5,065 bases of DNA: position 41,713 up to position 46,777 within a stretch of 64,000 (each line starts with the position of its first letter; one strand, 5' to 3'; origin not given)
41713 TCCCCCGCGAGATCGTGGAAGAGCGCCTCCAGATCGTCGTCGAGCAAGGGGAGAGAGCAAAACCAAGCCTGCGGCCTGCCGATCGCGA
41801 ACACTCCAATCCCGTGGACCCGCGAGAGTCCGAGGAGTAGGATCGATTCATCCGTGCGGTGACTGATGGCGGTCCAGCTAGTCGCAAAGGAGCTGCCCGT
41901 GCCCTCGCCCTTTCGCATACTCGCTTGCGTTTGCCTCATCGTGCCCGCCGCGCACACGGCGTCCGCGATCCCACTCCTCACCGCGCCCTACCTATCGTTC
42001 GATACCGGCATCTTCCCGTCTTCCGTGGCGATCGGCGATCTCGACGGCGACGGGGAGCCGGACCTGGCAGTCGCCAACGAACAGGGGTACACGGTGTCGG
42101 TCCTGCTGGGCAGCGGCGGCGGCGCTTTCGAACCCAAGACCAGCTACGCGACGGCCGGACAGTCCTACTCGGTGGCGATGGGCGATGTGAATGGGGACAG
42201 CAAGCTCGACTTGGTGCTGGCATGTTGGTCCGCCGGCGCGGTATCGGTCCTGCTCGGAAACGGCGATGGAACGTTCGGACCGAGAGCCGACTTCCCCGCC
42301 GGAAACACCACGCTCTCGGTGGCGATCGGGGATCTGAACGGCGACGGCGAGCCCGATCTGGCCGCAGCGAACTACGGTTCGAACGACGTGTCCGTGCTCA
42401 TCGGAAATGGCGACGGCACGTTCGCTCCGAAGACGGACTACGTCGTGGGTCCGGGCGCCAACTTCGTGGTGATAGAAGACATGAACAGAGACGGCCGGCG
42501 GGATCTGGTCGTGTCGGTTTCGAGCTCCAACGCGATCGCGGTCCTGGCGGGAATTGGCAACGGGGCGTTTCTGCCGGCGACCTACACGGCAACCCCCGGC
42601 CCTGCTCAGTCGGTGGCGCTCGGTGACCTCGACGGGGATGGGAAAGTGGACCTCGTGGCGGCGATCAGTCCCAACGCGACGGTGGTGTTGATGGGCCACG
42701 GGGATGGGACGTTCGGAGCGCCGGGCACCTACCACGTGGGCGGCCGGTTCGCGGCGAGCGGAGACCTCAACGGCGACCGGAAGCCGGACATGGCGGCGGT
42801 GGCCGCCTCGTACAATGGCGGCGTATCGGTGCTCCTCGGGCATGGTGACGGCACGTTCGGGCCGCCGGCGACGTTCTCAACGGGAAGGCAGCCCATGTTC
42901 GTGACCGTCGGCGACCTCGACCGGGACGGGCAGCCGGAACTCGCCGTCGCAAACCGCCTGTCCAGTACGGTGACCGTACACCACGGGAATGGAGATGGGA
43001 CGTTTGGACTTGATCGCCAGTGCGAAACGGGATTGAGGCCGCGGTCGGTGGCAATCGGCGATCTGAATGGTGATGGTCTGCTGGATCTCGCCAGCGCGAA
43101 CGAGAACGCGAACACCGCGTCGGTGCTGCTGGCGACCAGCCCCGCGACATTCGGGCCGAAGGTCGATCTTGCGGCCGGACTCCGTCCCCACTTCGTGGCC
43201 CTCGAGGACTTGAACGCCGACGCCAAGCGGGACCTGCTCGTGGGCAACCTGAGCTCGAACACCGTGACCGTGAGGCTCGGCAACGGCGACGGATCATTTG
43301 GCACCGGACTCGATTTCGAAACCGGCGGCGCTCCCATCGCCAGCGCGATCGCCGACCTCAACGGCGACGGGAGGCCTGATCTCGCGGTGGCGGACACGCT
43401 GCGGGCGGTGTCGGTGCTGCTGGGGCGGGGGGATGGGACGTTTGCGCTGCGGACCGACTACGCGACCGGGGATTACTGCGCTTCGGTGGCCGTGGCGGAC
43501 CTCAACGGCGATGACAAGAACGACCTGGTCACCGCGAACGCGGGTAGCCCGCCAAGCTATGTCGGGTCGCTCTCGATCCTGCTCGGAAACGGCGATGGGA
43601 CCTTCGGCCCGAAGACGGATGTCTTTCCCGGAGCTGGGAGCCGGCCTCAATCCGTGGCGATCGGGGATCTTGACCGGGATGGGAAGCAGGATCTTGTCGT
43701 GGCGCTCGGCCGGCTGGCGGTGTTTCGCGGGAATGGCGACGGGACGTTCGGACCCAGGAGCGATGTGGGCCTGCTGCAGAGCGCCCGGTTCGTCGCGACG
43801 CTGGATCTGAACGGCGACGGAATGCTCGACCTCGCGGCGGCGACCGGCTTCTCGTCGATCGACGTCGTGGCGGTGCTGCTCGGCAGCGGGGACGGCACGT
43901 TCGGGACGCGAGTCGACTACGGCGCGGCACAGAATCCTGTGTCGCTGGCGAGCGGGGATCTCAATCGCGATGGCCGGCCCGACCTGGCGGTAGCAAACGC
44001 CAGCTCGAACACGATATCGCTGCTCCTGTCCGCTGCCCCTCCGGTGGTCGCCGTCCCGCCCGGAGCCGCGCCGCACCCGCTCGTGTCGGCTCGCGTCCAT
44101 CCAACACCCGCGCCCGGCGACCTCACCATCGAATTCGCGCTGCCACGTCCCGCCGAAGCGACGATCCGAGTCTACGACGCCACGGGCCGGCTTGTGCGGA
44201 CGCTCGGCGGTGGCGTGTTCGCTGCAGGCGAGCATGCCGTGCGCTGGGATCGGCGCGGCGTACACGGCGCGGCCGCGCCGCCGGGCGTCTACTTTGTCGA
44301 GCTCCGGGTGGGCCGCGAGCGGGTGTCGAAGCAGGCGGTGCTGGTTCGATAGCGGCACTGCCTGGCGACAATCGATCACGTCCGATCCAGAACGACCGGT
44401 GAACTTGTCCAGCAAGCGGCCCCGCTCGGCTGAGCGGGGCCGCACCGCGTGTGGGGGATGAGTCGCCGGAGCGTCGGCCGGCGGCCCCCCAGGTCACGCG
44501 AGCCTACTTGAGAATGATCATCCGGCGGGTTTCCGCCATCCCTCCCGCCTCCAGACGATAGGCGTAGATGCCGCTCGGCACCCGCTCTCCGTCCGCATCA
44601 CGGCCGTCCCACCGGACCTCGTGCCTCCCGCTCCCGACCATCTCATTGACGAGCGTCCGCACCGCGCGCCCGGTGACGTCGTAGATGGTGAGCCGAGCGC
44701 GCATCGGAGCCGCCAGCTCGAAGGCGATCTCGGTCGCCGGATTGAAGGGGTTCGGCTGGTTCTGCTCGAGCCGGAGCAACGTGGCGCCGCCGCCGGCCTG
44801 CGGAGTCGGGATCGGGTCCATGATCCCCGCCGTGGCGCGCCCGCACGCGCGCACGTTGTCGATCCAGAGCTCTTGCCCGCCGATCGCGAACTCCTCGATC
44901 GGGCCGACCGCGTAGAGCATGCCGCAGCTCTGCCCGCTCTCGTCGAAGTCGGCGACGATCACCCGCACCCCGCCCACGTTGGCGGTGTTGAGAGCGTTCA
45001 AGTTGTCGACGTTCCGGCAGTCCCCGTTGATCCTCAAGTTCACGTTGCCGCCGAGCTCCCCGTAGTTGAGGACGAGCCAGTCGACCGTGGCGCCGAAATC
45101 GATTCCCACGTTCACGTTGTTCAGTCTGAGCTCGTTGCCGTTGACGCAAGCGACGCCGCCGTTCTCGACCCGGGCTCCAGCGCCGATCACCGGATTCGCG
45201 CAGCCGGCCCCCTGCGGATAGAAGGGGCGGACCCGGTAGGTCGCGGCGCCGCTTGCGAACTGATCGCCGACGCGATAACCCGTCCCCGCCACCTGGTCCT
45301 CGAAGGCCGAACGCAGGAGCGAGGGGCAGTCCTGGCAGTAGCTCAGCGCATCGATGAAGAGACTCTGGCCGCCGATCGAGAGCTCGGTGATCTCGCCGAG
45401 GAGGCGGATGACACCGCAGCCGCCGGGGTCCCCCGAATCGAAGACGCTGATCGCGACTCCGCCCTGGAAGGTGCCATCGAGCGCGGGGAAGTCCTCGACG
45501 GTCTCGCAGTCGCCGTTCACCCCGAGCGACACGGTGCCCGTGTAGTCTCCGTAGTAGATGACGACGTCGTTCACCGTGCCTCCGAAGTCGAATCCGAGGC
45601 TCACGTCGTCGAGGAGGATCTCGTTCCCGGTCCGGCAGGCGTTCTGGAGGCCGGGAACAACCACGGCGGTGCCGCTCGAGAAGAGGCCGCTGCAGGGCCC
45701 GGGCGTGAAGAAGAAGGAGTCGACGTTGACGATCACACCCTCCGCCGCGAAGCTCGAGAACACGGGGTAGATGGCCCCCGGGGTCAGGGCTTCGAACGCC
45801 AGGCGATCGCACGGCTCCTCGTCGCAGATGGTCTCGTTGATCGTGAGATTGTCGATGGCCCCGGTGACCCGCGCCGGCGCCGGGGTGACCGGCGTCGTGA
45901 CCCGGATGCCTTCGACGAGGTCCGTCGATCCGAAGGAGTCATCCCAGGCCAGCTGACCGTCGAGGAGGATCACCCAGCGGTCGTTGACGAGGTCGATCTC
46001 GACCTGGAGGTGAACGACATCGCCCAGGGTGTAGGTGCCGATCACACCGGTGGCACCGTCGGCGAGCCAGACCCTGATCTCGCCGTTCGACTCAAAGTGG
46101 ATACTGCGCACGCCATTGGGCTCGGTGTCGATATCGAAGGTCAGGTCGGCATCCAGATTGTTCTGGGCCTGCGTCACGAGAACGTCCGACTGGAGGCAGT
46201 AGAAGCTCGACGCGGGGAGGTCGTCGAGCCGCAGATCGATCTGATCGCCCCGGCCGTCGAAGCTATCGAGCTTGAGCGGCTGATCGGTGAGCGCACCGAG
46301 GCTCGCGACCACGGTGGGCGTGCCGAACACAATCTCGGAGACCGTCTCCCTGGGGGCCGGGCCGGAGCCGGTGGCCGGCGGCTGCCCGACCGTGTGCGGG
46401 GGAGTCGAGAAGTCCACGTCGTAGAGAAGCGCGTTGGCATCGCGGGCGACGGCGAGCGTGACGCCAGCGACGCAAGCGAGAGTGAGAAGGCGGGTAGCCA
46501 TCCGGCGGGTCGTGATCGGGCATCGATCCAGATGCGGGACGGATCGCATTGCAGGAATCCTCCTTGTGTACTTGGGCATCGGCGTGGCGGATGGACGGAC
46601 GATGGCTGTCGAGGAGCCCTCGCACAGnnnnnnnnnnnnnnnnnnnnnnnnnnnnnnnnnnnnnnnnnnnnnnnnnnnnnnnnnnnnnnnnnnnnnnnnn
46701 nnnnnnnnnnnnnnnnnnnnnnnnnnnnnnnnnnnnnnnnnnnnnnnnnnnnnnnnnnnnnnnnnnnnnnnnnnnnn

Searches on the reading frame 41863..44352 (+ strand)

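Call 11: search_protein_families(library=pfam, proteins=[window:41863-44352:+], max_evalue=0.001)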
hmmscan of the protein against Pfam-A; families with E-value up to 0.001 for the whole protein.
window:41863-44352:+ (829 aa): 5 families
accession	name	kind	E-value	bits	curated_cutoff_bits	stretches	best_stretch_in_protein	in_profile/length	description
PF13517.12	FG-GAP_3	-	6.4e-111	363.4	26.9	12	301-362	1-61/61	FG-GAP-like repeat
PF01839.29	FG-GAP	-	5.9e-67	221.2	22.1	8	51-76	1-26/37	FG-GAP repeat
PF13860.13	FlgD_ig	-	3.2e-10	40.3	27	1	754-813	12-72/79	FlgD Ig-like domain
PF16743.10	PliI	-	8.6e-09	35.6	27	0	99-128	57-86/123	Periplasmic lysozyme inhibitor of I-type lysozyme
PF18962.6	Por_Secre_tail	-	0.0007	20.3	27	0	745-824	1-72/75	Secretion system C-terminal sorting domain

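Call 95: search_protein_families(library=ncbifam, proteins=[window:41863-44352:+], max_evalue=0.01)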
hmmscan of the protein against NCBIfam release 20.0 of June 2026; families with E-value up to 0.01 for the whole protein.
window:41863-44352:+ (829 aa): 7 families
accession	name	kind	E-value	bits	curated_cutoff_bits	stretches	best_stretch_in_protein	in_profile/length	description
NF047539.1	XAC2610_fam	domain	1.4e-17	63.9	35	0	496-513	3-20/89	XAC2610-related protein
NF046077.1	LPS_M949_RS01915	subfamily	7.4e-07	29.2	60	0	47-68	63-84/154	M949_RS01915 family surface polysaccharide biosynthesis protein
NF005176.1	PRK06655.1-1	equivalog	1.3e-06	28.4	230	1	764-815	97-148/197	flagellar hook assembly protein FlgD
NF052323.1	T9SSA_dep_M6i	equivalog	2.8e-06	25.6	600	0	746-816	961-1026/1043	T9SS-dependent M6-like inactivated metalloprotease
TIGR04183.1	Por_Secre_tail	domain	1.8e-05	24.6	23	1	745-823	1-67/72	T9SS type A sorting domain-containing protein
NF040734.1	CC-COOH_SaoC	equivalog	3.6e-05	23.6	80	0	204-265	52-115/148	Cys-Cys-COOH (seleno)protein SaoC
NF033707.1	T9SS_sortase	equivalog_domain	0.00036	18.3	420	1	744-824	1000-1085/1095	type IX secretion system sortase PorU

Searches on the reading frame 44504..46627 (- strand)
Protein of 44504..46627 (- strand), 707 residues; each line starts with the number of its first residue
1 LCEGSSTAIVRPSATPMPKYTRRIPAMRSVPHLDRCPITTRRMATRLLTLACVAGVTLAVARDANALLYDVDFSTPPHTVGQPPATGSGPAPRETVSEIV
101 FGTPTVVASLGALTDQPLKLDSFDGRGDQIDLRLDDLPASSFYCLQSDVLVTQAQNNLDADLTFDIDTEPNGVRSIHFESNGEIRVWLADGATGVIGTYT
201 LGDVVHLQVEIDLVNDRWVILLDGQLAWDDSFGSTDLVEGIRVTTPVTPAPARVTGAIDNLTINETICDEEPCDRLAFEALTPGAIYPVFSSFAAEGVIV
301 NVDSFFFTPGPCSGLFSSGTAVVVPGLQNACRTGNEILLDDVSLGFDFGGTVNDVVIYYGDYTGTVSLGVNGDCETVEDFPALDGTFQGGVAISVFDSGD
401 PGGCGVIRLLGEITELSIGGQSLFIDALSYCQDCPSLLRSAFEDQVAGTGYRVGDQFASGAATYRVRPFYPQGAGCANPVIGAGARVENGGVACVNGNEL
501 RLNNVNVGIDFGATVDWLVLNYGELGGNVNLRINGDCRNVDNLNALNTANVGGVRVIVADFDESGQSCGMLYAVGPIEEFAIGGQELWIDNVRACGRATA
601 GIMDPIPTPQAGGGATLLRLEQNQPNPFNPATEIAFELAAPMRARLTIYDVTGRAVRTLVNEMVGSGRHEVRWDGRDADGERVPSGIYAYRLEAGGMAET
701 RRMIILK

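Call 11: search_protein_families(library=pfam, proteins=[window:44504-46627:-], max_evalue=0.001)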
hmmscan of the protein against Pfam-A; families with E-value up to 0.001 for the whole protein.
window:44504-46627:- (707 aa): 1 family
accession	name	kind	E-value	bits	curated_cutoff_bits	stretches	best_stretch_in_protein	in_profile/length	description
PF13860.13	FlgD_ig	-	3.4e-11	43.4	27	1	630-694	8-75/79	FlgD Ig-like domain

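Call 95: search_protein_families(library=ncbifam, proteins=[window:44504-46627:-], max_evalue=0.01)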
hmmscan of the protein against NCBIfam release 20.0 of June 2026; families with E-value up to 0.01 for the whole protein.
window:44504-46627:- (707 aa): 8 families
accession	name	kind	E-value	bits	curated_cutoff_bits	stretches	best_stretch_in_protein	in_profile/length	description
NF033707.1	T9SS_sortase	equivalog_domain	2.8e-09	35.2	420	1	622-693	1000-1076/1095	type IX secretion system sortase PorU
NF005176.1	PRK06655.1-1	equivalog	4.2e-07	30.1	230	1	643-695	98-150/197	flagellar hook assembly protein FlgD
NF052323.1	T9SSA_dep_M6i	equivalog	1.4e-05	23.3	600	1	623-701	960-1033/1043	T9SS-dependent M6-like inactivated metalloprotease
TIGR04183.1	Por_Secre_tail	domain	2.8e-05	24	23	1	625-705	3-71/72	T9SS type A sorting domain-containing protein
NF009453.0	PRK12813.1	equivalog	0.0001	21.9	264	1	643-694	125-173/223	flagellar basal body rod modification protein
NF009277.0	PRK12634.1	equivalog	0.00025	21.2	333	1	645-689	125-169/221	flagellar basal body rod modification protein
NF009452.0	PRK12812.1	equivalog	0.0032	16.7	258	1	645-689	155-201/289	flagellar basal body rod modification protein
NF009276.0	PRK12633.1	equivalog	0.0042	16.8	383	1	642-694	129-181/234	flagellar basal body rod modification protein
